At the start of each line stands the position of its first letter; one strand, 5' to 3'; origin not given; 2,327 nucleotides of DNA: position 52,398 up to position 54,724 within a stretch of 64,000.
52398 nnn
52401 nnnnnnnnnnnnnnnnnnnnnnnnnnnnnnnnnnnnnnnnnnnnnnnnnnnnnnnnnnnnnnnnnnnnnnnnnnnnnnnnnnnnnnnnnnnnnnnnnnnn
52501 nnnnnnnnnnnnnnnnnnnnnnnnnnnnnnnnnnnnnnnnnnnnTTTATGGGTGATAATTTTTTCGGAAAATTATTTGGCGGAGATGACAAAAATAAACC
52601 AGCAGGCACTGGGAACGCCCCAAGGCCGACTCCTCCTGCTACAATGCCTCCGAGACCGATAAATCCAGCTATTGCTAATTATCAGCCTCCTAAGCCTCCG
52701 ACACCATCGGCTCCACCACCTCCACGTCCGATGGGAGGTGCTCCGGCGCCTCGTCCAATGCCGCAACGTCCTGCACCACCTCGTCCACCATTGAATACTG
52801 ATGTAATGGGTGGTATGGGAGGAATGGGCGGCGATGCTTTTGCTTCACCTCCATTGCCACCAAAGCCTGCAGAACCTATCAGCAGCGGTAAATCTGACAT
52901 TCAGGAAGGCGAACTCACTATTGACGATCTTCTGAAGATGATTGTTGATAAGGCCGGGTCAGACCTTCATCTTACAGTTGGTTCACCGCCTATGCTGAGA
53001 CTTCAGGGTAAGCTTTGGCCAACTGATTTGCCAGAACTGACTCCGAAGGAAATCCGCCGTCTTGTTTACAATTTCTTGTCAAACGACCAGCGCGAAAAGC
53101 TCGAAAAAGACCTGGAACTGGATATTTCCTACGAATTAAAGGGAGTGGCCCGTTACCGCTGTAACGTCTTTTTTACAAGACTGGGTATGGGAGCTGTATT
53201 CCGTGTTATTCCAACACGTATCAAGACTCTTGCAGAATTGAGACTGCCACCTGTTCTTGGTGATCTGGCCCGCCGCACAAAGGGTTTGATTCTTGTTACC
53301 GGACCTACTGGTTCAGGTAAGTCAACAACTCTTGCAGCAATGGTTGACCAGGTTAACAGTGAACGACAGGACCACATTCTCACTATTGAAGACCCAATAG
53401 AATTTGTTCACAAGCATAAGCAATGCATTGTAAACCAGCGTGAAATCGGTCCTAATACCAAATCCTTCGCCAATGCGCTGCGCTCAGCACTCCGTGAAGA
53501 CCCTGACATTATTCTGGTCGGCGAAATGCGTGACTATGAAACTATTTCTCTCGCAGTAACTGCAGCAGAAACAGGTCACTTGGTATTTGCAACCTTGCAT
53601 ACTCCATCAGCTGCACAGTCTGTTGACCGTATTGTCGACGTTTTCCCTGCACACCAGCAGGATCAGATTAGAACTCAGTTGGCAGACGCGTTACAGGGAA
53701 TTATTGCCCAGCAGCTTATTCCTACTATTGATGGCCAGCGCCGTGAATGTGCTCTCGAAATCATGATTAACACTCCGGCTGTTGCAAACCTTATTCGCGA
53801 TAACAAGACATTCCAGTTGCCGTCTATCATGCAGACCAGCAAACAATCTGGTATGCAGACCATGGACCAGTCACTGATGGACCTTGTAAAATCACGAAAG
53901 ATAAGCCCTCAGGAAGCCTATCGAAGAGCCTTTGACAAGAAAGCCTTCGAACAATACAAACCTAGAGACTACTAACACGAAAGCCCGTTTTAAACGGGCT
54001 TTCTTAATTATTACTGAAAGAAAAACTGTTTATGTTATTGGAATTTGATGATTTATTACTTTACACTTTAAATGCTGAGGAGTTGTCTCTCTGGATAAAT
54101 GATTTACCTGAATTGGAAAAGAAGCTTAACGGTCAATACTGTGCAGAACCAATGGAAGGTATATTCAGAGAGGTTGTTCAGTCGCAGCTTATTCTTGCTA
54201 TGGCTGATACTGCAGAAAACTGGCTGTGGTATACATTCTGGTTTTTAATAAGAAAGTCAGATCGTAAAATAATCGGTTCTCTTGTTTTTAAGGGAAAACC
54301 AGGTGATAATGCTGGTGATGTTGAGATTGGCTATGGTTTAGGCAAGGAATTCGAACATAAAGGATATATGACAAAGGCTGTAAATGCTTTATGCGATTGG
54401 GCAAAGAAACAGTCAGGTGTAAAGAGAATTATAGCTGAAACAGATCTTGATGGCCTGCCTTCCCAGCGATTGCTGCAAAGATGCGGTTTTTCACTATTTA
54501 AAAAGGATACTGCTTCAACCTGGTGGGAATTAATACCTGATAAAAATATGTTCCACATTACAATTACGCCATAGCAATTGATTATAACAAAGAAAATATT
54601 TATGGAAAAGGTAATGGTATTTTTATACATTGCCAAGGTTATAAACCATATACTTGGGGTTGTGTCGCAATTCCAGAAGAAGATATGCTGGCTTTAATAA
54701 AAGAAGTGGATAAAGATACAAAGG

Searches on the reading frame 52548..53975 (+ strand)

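Call 20: search_protein_families(library=pfam, proteins=[window:52548-53975:+], max_evalue=0.00001)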
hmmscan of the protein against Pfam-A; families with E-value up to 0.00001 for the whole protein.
window:52548-53975:+ (475 aa): 2 families
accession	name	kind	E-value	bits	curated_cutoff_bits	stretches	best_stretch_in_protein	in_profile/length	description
PF00437.27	T2SSE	-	2.1e-48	165.3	24.9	1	237-413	134-288/370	Type II/IV secretion system protein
PF13401.12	AAA_22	-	2.8e-06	28.1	27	1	243-289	3-33/130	AAA domain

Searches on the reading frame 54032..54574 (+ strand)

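Call 20: search_protein_families(library=pfam, proteins=[window:54032-54574:+], max_evalue=0.00001)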
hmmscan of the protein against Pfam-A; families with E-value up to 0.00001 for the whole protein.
window:54032-54574:+ (180 aa): 2 families
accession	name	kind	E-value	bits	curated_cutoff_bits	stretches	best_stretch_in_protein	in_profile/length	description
PF13302.13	Acetyltransf_3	-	4e-18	66.9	25.4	1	55-153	45-137/138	Acetyltransferase (GNAT) domain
PF00583.31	Acetyltransf_1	-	3.7e-13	50.2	20.7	1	64-153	24-116/116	Acetyltransferase (GNAT) family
